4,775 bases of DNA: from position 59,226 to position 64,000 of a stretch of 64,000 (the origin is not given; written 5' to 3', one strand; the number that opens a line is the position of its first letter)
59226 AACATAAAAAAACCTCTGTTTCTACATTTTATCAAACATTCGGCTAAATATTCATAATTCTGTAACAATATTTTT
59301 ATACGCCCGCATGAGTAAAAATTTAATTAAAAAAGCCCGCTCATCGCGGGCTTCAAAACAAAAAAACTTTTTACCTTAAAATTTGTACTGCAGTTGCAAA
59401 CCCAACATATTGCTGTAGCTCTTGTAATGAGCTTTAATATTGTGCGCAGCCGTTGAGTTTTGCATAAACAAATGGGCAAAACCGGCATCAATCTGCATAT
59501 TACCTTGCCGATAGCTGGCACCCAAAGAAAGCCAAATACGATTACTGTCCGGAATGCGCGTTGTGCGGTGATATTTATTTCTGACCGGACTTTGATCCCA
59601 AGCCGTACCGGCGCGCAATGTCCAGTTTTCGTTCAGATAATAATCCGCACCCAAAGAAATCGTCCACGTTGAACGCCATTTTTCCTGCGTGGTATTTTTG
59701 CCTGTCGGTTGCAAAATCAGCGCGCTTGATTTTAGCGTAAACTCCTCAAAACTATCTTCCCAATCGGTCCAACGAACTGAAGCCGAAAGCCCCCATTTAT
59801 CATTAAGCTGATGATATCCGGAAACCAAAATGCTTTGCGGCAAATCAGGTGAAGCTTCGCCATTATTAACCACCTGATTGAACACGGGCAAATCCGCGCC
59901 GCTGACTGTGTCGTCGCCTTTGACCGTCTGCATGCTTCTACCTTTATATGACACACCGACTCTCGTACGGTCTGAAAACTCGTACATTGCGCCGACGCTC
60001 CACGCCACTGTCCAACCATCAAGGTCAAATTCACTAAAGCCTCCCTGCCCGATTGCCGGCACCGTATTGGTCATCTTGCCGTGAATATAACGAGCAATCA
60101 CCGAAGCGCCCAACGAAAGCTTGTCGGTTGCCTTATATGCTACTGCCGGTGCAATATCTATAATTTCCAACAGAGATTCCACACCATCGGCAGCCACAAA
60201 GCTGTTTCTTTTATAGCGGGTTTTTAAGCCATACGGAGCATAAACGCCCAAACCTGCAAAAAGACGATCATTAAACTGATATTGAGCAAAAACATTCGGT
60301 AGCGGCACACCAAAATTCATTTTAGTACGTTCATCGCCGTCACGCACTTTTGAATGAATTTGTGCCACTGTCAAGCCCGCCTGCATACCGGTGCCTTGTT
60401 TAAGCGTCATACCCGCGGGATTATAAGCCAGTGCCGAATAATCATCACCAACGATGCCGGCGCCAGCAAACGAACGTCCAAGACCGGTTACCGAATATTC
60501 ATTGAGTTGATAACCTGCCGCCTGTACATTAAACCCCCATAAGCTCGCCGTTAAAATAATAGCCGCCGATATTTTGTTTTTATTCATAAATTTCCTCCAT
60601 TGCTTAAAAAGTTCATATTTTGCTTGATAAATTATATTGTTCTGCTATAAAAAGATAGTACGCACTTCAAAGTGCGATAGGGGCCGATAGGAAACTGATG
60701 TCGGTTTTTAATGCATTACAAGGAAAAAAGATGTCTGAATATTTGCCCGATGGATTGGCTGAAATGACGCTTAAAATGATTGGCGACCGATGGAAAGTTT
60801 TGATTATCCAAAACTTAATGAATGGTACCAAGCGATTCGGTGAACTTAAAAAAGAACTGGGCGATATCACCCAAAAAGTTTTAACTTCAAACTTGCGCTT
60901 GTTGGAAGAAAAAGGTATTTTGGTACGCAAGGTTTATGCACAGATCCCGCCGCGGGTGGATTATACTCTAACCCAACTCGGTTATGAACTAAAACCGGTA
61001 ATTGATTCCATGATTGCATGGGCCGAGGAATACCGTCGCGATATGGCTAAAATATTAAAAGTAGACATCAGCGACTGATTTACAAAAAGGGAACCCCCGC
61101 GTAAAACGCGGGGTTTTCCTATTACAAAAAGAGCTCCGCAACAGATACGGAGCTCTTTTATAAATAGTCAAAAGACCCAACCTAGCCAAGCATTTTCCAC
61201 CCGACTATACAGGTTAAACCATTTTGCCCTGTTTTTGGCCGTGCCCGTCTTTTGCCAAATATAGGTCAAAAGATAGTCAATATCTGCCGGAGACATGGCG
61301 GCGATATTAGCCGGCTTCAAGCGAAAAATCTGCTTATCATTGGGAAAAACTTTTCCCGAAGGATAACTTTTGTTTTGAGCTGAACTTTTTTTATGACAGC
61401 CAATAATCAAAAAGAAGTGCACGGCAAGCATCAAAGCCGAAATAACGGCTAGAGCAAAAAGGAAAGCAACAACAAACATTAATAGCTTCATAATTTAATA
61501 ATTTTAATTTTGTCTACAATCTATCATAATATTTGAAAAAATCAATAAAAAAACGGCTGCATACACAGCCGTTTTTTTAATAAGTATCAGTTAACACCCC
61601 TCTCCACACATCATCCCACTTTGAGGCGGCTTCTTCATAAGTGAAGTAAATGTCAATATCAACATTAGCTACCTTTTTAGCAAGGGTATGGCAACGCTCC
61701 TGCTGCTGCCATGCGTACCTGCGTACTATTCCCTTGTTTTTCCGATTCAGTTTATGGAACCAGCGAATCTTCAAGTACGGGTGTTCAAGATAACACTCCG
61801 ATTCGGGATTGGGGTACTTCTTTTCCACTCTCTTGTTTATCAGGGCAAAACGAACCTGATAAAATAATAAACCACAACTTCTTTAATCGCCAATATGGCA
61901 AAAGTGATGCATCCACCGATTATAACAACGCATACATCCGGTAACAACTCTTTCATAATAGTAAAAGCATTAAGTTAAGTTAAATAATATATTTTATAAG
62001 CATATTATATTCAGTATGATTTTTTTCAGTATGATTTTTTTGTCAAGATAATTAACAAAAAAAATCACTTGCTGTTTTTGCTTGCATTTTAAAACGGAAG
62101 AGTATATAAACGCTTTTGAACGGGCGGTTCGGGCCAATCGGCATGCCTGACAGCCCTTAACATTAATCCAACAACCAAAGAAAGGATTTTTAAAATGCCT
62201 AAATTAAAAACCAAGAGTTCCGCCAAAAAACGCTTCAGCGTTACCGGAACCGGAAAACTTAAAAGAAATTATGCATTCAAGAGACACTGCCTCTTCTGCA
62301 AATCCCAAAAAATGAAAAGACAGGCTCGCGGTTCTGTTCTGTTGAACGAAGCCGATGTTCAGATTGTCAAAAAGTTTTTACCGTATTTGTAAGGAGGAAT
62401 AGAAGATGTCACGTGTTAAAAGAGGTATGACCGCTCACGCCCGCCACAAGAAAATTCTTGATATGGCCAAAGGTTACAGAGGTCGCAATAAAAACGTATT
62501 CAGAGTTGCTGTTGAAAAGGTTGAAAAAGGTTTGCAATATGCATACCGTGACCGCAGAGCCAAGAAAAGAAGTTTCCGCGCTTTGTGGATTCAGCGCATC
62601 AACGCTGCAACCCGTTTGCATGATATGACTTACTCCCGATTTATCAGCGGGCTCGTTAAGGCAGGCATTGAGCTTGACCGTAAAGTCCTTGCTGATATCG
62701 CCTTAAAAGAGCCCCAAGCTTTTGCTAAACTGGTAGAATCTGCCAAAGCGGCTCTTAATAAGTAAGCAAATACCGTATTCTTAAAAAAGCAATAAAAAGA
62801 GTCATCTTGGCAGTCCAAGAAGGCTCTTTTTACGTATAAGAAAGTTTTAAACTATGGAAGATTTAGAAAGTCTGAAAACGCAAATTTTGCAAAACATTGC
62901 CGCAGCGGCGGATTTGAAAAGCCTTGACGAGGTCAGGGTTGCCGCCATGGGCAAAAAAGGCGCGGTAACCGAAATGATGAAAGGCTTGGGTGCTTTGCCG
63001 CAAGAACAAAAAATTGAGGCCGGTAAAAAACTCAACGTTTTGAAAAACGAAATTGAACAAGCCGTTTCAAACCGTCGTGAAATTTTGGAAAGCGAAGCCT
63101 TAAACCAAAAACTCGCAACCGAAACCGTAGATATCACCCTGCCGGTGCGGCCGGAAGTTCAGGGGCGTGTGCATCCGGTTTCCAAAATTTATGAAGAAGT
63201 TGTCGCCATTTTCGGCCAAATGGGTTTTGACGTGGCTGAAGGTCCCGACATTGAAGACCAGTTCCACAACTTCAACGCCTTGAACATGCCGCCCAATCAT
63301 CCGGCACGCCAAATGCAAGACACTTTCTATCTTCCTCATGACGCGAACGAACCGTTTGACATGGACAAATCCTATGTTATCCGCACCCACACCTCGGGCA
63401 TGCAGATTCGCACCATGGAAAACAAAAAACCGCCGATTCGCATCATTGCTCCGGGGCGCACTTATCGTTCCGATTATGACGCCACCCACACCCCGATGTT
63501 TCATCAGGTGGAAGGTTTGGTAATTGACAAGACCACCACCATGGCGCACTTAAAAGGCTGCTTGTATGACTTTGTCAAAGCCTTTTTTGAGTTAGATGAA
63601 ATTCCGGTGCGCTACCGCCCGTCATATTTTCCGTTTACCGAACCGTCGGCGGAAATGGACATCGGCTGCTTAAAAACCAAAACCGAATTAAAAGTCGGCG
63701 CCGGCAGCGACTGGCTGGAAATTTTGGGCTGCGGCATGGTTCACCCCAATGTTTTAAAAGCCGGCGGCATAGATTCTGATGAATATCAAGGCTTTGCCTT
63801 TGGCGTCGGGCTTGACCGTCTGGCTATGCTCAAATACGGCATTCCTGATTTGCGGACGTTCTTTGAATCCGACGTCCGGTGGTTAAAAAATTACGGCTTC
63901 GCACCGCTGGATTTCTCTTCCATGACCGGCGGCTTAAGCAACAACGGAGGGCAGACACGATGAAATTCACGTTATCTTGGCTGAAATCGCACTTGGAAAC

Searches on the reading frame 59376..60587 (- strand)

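Call 5: search_protein_families(library=pfam, proteins=[window:59376-60587:-], max_evalue=0.1)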
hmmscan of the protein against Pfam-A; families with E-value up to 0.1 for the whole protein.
window:59376-60587:- (403 aa): 7 families
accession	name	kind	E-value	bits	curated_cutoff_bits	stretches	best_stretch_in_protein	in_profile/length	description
PF03349.22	Toluene_X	-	2.7e-84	283.5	29.7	1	21-403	8-421/421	Outer membrane protein transport protein (OMPP1/FadL/TodX)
PF13505.12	OMP_b-brl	-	3.5e-12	47.3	28.7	2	64-226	16-160/175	Outer membrane protein beta-barrel domain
PF13568.12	OMP_b-brl_2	-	7.7e-07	29.8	27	1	293-335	23-67/175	Outer membrane protein beta-barrel domain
PF00593.30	TonB_dep_Rec_b-barrel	-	4.7e-05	23.9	27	1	260-328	180-237/436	TonB dependent receptor-like, beta-barrel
PF03797.25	Autotransporter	-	0.00039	20.7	26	1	305-403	23-128/255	Autotransporter beta-domain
PF10677.15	DUF2490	-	0.0012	19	29.8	1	306-362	35-85/186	Protein of unknown function (DUF2490)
PF14905.12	OMP_b-brl_3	-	0.028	13.9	27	0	54-108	117-172/408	Outer membrane protein beta-barrel family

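Call 6: search_protein_families(library=ncbifam, proteins=[window:59376-60587:-], max_evalue=0.1)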
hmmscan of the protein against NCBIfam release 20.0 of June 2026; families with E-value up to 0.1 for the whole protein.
window:59376-60587:- (403 aa): 5 families
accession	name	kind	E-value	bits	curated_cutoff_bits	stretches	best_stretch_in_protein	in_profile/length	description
NF007988.0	PRK10716.1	equivalog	7.1e-46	156.7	585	1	8-403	10-435/435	long-chain fatty acid transporter FadL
NF041571.1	alkn_up_AupA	equivalog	1.5e-08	33.7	840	1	253-358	283-386/444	alkane uptake protein AupA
NF050080.1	pilus_FilD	exception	3.6e-06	25.6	970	1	302-381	429-508/549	putative pilus system OmpP1/FadL family transporter FilD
NF033709.1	PorV_fam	subfamily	1.9e-05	24.5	90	1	42-372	22-308/326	PorV/PorQ family protein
TIGR04565.1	OMP_myx_plus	subfamily_domain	0.022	14.8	60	0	300-330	5-134/161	outer membrane beta-barrel domain-containing protein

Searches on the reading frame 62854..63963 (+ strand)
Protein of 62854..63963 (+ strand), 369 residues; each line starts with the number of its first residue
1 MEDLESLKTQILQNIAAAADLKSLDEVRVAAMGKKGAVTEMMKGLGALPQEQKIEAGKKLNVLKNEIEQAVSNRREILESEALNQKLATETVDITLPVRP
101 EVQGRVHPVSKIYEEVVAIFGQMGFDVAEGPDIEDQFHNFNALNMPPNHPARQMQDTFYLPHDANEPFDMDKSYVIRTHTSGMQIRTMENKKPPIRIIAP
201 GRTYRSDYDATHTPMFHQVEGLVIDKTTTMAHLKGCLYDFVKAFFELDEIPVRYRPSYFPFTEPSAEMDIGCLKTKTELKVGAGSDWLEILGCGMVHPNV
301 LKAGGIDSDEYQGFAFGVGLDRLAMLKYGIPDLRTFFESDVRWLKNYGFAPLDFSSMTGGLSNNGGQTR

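Call 38: find_encoding_contigs(protein=window:62854-63963:+, flank=10000, max_places=2)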
Protein window:62854-63963:+ (369 aa): 1 contig read that carries it; 1 place shown.
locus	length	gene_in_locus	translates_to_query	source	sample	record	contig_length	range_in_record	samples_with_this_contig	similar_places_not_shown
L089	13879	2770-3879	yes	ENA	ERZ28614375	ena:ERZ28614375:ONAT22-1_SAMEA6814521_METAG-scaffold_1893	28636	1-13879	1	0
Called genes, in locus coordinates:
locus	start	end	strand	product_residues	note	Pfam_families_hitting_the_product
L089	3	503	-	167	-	?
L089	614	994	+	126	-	PF01638:HxlR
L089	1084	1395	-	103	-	-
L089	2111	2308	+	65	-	PF01632:Ribosomal_L35p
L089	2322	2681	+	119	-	PF00453:Ribosomal_L20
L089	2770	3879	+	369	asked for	PF02912:Phe_tRNA-synt_N, PF01409:tRNA-synt_2d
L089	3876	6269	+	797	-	PF01588:tRNA_bind, PF03483:B3_4, PF03484:B5, PF17759:tRNA_synthFbeta, PF03147:FDX-ACB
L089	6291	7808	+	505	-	PF00587:tRNA-synt_2b, PF03129:HGTP_anticodon, PF09180:ProRS-C_1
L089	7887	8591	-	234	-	-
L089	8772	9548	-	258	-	PF02535:Zip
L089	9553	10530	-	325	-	PF01156:IU_nuc_hydro (weak)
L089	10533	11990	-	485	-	PF02934:GatB_N, PF02637:GatB_Yqey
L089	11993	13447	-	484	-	PF01425:Amidase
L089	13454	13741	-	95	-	PF02686:GatC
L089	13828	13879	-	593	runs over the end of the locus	PF01343:Peptidase_S49, PF00574:CLP_protease (weak), PF25145:NfeD1b_N (weak), PF01343:Peptidase_S49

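Call 49: find_homologous_proteins(query=L089:7887-8591:-, max_evalue=0.00001)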
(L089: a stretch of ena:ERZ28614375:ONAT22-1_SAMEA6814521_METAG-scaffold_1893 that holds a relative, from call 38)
Query L089:7887-8591:- (234 aa): 5869 proteins with E <= 0.00001 among 7792 candidates; the best 120 are listed.
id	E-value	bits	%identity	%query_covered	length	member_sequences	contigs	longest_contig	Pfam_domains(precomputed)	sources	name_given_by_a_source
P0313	1.5e-153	527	100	100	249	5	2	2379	-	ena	-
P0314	4.3e-39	152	42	93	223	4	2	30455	-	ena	-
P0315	1.6e-36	144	43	95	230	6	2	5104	-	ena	-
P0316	3.1e-36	143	44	94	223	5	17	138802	-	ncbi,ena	-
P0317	4.7e-35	139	35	98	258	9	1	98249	-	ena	-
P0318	6.2e-35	139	40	90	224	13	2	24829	-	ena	-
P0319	1.1e-34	138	50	62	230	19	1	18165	-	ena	-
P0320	1.7e-34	137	41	99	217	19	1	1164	-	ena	-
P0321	2.6e-34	137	37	87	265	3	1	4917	-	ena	-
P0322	2.9e-34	137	49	48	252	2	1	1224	-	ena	-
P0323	4.8e-34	136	60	47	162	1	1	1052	-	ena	-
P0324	5.6e-34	136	36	97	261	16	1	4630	-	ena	-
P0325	6.3e-34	136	40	97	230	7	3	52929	-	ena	-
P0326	3.8e-33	133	40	93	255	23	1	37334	-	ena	-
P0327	4.3e-33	133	66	40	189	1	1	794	-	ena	-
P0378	2.5e-29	120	34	92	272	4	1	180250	-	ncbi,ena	-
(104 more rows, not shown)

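Call 50: find_encoding_contigs(protein=P0316, flank=10000, max_places=3)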
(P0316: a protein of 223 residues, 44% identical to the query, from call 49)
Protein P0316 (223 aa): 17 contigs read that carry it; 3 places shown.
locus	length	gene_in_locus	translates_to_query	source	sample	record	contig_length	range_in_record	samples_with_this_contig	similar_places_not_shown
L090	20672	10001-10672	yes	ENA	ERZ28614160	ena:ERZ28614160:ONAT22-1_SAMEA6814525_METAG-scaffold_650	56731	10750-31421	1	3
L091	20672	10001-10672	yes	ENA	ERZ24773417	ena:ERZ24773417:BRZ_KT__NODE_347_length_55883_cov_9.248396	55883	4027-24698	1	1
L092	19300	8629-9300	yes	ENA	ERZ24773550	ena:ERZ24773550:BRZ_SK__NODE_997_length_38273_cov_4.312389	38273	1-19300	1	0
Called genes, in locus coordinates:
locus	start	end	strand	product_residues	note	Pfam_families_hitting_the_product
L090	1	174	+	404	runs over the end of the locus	PF02463:SMC_N, PF13175:AAA_15 (faint), PF13476:AAA_23, PF13304:AAA_21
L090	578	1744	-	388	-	-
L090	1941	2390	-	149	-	PF22817:ApeP-like, PF07977:FabA, PF22818:ApeI-like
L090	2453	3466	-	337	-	PF04613:LpxD, PF24894:Hexapep_GlmU (faint), PF25087:GMPPB_C, PF00132:Hexapep, PF14602:Hexapep_2, PF25084:LbH_EIF2B (weak)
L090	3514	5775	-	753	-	PF08478:POTRA_1 (faint), PF07244:POTRA, PF01103:Omp85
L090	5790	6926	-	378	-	PF02163:Peptidase_M50, PF00595:PDZ (weak), PF13180:PDZ_2, PF17820:PDZ_6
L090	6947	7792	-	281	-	PF01148:CTP_transf_1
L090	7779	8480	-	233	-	PF01255:Prenyltransf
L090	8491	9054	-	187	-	PF01765:RRF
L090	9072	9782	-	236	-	PF00696:AA_kinase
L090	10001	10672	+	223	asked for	-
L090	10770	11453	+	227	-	PF02660:G3P_acyltransf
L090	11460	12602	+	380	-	PF21102:DprA_N, PF02481:DNA_processg_A, PF17782:WHD_DprA (weak)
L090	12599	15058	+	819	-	PF01751:Toprim, PF01131:Topoisom_bac, PF01396:Zn_ribbon_Top1, PF13368:Toprim_C_rpt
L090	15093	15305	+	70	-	-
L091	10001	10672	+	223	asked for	-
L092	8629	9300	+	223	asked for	-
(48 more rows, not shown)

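Call 51: find_encoding_contigs(protein=P0378, flank=10000, max_places=2)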
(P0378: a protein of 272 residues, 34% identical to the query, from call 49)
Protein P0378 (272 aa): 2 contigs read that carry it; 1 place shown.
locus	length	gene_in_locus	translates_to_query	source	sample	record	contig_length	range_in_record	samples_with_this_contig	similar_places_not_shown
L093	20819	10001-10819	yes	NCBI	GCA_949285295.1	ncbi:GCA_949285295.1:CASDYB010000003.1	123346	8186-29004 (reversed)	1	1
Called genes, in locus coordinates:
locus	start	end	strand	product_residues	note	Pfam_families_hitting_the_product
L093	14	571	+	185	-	PF00126:HTH_1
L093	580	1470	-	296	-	PF00126:HTH_1, PF03466:LysR_substrate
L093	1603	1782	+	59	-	-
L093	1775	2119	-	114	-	PF13560:HTH_31 (weak), PF12844:HTH_19 (weak), PF01381:HTH_3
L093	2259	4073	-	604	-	PF25225:DUF7843, PF13387:Lnb_N, PF25222:DUF7840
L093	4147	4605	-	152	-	PF11220:DUF3015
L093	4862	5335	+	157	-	PF03449:GreA_GreB_N, PF01272:GreA_GreB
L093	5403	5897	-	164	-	PF00302:CAT (weak)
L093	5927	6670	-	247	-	PF12146:Hydrolase_4 (weak), PF00561:Abhydrolase_1 (faint), PF12697:Abhydrolase_6 (weak), PF00326:Peptidase_S9 (weak)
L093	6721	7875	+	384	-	PF13439:Glyco_transf_4, PF13477:Glyco_trans_4_2 (weak), PF13579:Glyco_trans_4_4, PF00534:Glycos_transf_1, PF13692:Glyco_trans_1_4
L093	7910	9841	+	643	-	PF02824:TGS, PF07973:tRNA_SAD, PF00587:tRNA-synt_2b, PF03129:HGTP_anticodon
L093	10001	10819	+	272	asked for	-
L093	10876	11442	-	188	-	PF07813:LTXXQ (faint)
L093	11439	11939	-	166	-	PF04542:Sigma70_r2, PF08281:Sigma70_r4_2, PF04545:Sigma70_r4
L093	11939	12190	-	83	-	-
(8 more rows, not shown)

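Call 64: find_related_loci(query=A5, collection=metagenome_contigs, flank=10000)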
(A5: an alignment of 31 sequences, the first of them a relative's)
Query A5 (249 aa) in metagenome_contigs; peptide patterns used: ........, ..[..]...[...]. (x = any residue, [..] = any of these).
600 stretches matched a pattern (row limit reached: there are more); 484 encode a relative of the query (tblastn E <= 1e-3); the best 80 are kept; 80 distinct loci.
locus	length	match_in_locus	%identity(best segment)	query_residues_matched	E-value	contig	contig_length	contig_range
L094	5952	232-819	39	32-237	1e-28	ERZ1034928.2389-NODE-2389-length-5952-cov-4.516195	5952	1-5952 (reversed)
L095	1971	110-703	38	41-233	1e-27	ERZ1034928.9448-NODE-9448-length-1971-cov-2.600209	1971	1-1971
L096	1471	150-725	41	41-235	1e-27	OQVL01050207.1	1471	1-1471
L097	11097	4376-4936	36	41-237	5e-27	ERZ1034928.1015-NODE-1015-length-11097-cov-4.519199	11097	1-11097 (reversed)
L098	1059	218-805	37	35-231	4e-27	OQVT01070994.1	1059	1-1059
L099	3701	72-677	36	38-246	4e-26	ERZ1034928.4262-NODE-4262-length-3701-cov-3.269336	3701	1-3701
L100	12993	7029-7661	33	21-231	1e-25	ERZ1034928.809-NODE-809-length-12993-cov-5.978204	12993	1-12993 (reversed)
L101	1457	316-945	35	32-237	6e-26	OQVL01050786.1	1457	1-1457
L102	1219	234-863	35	32-237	3e-26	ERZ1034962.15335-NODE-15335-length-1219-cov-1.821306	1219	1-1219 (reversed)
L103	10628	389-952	38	41-237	2e-25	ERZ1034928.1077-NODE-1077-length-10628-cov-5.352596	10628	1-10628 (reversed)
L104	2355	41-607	38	41-237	5e-25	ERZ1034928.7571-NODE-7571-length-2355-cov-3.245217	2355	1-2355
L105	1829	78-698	37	37-237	4e-25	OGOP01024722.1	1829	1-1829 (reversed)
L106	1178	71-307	63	41-121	4e-25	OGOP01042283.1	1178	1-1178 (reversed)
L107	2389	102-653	36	41-231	2e-24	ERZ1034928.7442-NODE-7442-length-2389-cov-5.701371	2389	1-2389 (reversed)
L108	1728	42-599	35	38-231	3e-24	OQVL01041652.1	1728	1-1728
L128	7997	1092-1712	32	32-231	1e-20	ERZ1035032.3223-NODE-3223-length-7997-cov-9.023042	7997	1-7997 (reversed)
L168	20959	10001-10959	44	29-128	8e-18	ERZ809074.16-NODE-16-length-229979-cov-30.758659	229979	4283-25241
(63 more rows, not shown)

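Call 67: search_protein_families(library=pfam, proteins=[L168:352-1044:+, L168:1010-2650:+, L168:2669-3943:+, L168:3900-5498:+, L168:5508-7178:+, L168:7190-8317:+, L168:8320-8895:+, L168:8965-9534:+, L168:11347-12309:+], max_evalue=0.01)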
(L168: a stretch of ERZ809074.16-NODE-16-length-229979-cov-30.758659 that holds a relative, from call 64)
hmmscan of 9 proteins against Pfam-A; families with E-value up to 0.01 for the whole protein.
L168:352-1044:+ (230 aa): 1 family
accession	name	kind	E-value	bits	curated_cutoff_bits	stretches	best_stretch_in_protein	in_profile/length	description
PF10671.14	TcpQ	-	1.2e-16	60.9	27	1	146-222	2-78/80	Toxin co-regulated pilus biosynthesis protein Q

L168:1010-2650:+ (546 aa): 3 families
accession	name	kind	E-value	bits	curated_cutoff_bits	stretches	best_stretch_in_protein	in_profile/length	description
PF00263.26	Secretin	-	3.8e-16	59.6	27.5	1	355-533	1-168/169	Bacterial type II and III secretion system protein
PF07655.18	Secretin_N_2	-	0.00087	20.2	23.4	1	210-257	39-88/91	Secretin N-terminal domain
PF03958.22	Secretin_N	-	0.0049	17.5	28.2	0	241-280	15-61/69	Bacterial type II/III secretion system short domain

L168:2669-3943:+ (424 aa): 1 family
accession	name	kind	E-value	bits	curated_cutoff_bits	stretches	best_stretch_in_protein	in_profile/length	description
PF06864.17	PAP_PilO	-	3.7e-11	43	26.7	1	33-423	3-419/419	Pilin accessory protein (PilO)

L168:3900-5498:+ (532 aa): 0 families

L168:5508-7178:+ (556 aa): 3 families
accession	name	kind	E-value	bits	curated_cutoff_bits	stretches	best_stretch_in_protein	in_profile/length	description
PF00437.27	T2SSE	-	2.5e-65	221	24.9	1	140-545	10-370/370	Type II/IV secretion system protein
PF25199.1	nSTAND_NTPase5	-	0.0038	17.5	34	1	292-326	45-79/145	Novel STAND NTPase 5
PF13173.12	AAA_14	-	0.0059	17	27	0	291-342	5-43/129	AAA domain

L168:7190-8317:+ (375 aa): 1 family
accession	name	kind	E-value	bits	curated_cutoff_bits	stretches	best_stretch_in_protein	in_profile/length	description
PF00482.28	T2SSF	-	5.7e-26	91.4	25.2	2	242-363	1-123/125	Type II secretion system (T2SS), protein F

L168:8320-8895:+ (191 aa): 2 families
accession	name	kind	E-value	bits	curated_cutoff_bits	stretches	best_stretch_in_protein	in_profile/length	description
PF05307.16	Bundlin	-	5e-07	30.5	22.3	1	41-143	5-106/151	Bundlin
PF08805.16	PilS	-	0.0008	19.9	22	1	49-136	8-92/138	PilS N terminal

L168:8965-9534:+ (189 aa): 2 families
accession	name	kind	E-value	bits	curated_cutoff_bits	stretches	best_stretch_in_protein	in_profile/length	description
PF08805.16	PilS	-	2.5e-17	63.7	22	1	44-182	4-133/138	PilS N terminal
PF05307.16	Bundlin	-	2.2e-13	51.2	22.3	1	41-180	6-138/151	Bundlin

L168:11347-12309:+ (320 aa): 4 families
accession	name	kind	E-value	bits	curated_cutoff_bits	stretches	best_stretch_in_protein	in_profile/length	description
PF00437.27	T2SSE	-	1.2e-28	100.3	24.9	1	90-239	120-261/370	Type II/IV secretion system protein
PF13401.12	AAA_22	-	0.0011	19.7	27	1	112-171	6-64/130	AAA domain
PF00931.28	NB-ARC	-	0.0029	17.3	23.5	1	102-253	10-167/248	NB-ARC domain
PF13191.12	AAA_16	-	0.0082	17.1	32.6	0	107-218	19-136/167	AAA ATPase domain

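Call 71: search_protein_families(library=pfam, proteins=[L128:930-1760:+], max_evalue=0.01)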
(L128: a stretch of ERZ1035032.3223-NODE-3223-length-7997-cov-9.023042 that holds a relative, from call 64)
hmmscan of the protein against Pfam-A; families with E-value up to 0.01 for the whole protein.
L128:930-1760:+ (276 aa): 0 families
